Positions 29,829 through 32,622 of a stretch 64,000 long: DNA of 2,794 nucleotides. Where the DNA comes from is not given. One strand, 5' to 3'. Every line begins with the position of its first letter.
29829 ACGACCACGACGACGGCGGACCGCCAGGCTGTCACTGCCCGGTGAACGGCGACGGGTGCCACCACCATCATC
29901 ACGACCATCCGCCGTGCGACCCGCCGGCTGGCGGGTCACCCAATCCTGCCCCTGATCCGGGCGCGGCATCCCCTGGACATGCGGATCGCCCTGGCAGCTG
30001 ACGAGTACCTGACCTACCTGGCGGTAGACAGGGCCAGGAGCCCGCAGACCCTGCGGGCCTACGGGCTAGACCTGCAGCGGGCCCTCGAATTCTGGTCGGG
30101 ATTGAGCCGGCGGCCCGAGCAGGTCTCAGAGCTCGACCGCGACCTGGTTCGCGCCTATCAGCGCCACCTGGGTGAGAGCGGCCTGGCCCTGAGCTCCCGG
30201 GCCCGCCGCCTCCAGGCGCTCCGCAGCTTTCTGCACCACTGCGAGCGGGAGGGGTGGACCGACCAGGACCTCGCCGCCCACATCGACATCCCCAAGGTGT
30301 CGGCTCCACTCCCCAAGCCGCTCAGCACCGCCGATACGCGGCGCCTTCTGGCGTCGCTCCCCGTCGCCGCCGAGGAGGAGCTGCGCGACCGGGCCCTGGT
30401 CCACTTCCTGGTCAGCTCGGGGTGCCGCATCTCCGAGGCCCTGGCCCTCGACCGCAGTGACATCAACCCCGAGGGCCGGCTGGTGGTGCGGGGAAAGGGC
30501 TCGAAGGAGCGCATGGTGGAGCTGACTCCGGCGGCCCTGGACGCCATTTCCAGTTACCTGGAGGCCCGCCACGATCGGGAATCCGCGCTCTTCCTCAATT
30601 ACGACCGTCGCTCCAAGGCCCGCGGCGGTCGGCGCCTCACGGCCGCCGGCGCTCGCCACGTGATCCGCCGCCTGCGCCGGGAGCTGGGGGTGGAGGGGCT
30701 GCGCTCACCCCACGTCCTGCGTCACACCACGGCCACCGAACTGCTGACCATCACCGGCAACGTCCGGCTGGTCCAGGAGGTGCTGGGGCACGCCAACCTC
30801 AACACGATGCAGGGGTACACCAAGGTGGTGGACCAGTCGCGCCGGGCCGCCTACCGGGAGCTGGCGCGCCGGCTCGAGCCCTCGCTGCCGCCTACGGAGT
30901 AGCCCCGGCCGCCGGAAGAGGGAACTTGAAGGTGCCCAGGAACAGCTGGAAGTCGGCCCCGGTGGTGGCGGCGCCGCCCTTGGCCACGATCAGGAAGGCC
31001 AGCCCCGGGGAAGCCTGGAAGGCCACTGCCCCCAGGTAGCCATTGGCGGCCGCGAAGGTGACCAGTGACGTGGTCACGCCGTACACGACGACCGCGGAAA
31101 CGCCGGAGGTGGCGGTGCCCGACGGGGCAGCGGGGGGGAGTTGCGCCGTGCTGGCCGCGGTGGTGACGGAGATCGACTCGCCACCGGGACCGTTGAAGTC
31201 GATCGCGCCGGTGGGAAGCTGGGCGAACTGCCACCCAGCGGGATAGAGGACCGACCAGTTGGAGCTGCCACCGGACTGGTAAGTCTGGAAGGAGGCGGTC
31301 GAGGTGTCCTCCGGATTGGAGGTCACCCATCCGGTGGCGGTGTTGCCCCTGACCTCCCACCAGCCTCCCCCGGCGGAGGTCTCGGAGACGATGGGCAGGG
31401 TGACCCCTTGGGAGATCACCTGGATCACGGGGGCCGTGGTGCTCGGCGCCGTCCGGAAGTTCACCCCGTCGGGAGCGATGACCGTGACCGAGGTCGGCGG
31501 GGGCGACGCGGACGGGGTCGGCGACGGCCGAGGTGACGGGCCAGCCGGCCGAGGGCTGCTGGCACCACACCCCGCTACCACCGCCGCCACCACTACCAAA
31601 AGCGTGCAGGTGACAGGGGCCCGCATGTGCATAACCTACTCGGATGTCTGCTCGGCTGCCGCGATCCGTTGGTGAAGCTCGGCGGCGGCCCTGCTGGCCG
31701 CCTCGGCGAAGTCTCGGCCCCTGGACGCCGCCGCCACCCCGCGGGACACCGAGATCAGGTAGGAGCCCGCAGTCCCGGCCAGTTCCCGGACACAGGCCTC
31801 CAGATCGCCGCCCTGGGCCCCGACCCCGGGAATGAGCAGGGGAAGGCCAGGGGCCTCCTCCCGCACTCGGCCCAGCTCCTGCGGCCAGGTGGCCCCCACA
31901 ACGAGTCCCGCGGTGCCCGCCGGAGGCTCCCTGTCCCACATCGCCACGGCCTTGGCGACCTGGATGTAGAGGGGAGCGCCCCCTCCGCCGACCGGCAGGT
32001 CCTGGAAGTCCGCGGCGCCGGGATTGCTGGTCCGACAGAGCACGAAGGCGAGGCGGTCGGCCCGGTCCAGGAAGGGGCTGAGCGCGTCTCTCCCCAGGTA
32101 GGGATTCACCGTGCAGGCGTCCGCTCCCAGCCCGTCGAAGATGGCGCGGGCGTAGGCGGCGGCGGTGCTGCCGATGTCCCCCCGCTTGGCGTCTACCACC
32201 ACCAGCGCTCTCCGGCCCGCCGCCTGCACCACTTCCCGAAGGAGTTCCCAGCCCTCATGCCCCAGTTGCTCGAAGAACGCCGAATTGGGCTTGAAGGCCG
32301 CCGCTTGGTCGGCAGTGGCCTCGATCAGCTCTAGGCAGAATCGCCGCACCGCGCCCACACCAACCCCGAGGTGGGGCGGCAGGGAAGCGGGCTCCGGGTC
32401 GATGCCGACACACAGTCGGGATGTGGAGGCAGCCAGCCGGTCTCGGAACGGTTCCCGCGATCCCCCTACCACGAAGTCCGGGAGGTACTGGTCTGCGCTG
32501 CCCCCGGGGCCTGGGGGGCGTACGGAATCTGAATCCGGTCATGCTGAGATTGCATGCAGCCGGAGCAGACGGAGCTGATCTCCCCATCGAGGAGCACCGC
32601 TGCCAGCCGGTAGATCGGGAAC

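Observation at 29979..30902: Xer-type tyrosine recombinase outside its usual chromosomal context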

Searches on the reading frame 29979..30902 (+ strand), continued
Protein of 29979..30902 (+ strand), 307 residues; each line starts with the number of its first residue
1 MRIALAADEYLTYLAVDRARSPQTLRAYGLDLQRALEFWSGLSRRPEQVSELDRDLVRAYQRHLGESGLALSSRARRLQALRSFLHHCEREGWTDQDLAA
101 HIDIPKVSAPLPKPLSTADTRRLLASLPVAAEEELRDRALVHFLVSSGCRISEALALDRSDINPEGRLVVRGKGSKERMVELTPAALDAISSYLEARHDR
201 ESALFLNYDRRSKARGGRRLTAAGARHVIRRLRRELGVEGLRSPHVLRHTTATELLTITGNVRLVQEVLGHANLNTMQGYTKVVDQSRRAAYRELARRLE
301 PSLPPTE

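Call 16: find_related_loci(query=A1, collection=genome_contigs, flank=10000)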
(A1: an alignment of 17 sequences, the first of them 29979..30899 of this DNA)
Query A1 (307 aa) in genome_contigs; peptide patterns used: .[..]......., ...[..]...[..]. (x = any residue, [..] = any of these).
600 stretches matched a pattern (row limit reached: there are more); 512 encode a relative of the query (tblastn E <= 1e-3); the best 80 are kept; 80 distinct loci.
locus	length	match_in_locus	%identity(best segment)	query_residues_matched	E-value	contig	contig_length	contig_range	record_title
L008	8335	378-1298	97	1-307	0e+0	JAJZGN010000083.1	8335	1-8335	MAG: bacterium isolate LL4.bin70 NODE_10625_length_8335_cov_1.561525, whole genome shotgun sequence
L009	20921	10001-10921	96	1-307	0e+0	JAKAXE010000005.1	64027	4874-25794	MAG: bacterium isolate YP5.bin5 NODE_139_length_64027_cov_4.214930, whole genome shotgun sequence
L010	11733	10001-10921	80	1-307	7e-154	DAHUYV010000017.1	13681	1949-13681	MAG TPA_asm: Candidatus Dormiibacterota bacterium isolate clean275 k141_313133, whole genome shotgun sequence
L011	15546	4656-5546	76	6-302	7e-145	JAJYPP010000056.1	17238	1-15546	MAG: bacterium isolate DS3.bin64 NODE_3324_length_17238_cov_11.777336, whole genome shotgun sequence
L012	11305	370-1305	70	1-305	1e-137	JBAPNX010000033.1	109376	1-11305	MAG: Candidatus Dormiibacterota bacterium isolate MFD01221_ilm_asm_bin25 k127_314874, whole genome shotgun sequence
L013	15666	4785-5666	72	6-299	8e-137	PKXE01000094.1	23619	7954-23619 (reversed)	MAG: Candidatus Dormiibacterota bacterium isolate palsa_862 73.20120500_P26.6_contig_5075, whole genome shotgun sequence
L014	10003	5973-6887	71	1-305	4e-136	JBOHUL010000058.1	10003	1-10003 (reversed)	MAG: Candidatus Dormibacteria bacterium isolate TC-S_metawrap_bin.197 k127_4862745, whole genome shotgun sequence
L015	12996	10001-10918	72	6-305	2e-134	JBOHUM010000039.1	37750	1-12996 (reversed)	MAG: Candidatus Dormibacteria bacterium isolate TC-S_metawrap_bin.173 k127_824709, whole genome shotgun sequence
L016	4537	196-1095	70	1-300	6e-136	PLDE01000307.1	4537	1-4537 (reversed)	MAG: Candidatus Dormiibacterota bacterium isolate palsa_846 73.20111000_P2M.19_contig_13487, whole genome shotgun sequen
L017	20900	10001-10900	70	1-300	7e-134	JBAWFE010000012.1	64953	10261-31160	MAG: Candidatus Dormiibacterota bacterium isolate MFD05722_ilm_asm_bin17 k127_351420, whole genome shotgun sequence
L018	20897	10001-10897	71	1-299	4e-133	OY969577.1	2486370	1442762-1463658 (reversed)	MAG: Candidatus Dormibacteraeota bacterium isolate MFD10064.bin.c.3 genome assembly, chromosome: 1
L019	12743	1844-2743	70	1-300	1e-132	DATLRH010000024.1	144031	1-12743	MAG TPA_asm: Candidatus Dormiibacterota bacterium isolate SMAG_U13899 k141_428062, whole genome shotgun sequence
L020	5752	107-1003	72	1-299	2e-127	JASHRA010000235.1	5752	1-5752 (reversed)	MAG: Candidatus Dormiibacterota bacterium isolate JOPF089 JOPF_NEAR_contig_1383357, whole genome shotgun sequence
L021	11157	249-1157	64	3-305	4e-110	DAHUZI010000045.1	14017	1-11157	MAG TPA_asm: Candidatus Dormiibacterota bacterium isolate clean1682 k141_561041, whole genome shotgun sequence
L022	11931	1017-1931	65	6-305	1e-117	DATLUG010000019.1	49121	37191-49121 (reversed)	MAG TPA_asm: Candidatus Micrarchaeia archaeon isolate SMAG_U13977 k141_829755, whole genome shotgun sequence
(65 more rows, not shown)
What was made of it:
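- On Single-recombinase Xer systems (XerS, XerH, XerA, XerL): There is one clade member per assembly and the subclades are mutually exclusive (call 16).
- Closest known: Single-recombinase Xer systems: XerS/difSL. Same: There is one clade-specific Xer per genome as far as could be seen (call 16).
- The genome scan used two peptide patterns specific to this clade and would miss a distant paralogue (call 16).
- Tried and rejected: The one permitted genome-collection scan used clade-specific patterns, so it cannot exclude a distant paralogue (call 16).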

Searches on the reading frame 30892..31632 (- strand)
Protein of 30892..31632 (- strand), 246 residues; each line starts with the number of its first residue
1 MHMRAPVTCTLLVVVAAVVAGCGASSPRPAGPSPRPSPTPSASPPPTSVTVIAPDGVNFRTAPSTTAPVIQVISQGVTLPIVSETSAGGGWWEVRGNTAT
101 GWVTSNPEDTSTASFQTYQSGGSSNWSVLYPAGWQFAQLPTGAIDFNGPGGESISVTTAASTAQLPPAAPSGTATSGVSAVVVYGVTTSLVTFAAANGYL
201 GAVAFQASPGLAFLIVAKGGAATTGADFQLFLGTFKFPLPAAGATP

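Call 4: search_protein_families(library=ncbifam, proteins=[window:30892-31632:-], max_evalue=0.001)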
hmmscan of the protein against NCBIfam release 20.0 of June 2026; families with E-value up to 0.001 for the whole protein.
window:30892-31632:- (246 aa): 0 families

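Call 5: search_protein_families(library=pfam, proteins=[window:30892-31632:-], max_evalue=0.001)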
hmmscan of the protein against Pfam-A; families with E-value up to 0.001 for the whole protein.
window:30892-31632:- (246 aa): 2 families
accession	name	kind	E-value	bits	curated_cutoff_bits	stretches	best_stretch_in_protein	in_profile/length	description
PF08239.17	SH3_3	-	1.6e-09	38.2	27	1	55-105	1-50/54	Bacterial SH3 domain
PF06347.19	SH3_4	-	4e-05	23.7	24.1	1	54-105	2-51/56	Bacterial SH3 domain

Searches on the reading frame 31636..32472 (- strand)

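Call 4: search_protein_families(library=ncbifam, proteins=[window:31636-32472:-], max_evalue=0.001)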
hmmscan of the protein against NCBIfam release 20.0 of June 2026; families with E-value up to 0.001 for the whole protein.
window:31636-32472:- (278 aa): 4 families
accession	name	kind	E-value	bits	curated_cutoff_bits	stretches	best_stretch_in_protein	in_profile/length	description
TIGR02127.1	pyrF_sub2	equivalog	1.2e-74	250.9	110.6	1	9-259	5-260/261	orotidine-5'-phosphate decarboxylase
NF004034.0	PRK05500.1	equivalog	4.6e-39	134.3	656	1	11-242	9-237/478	bifunctional orotidine-5'-phosphate decarboxylase/orotate phosphoribosyltransferase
NF010386.0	PRK13813.1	equivalog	4.4e-12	46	208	1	47-257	20-207/216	orotidine 5'-phosphate decarboxylase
TIGR01740.1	pyrF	equivalog_domain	6.3e-05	22.8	92.3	1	83-250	50-206/216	orotidine-5'-phosphate decarboxylase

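Call 5: search_protein_families(library=pfam, proteins=[window:31636-32472:-], max_evalue=0.001)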
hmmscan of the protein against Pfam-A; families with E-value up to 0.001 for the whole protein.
window:31636-32472:- (278 aa): 1 family
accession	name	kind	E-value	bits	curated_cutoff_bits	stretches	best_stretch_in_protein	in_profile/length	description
PF00215.30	OMPdecase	-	1.2e-31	110.8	27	1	18-254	1-216/221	Orotidine 5'-phosphate decarboxylase / HUMPS family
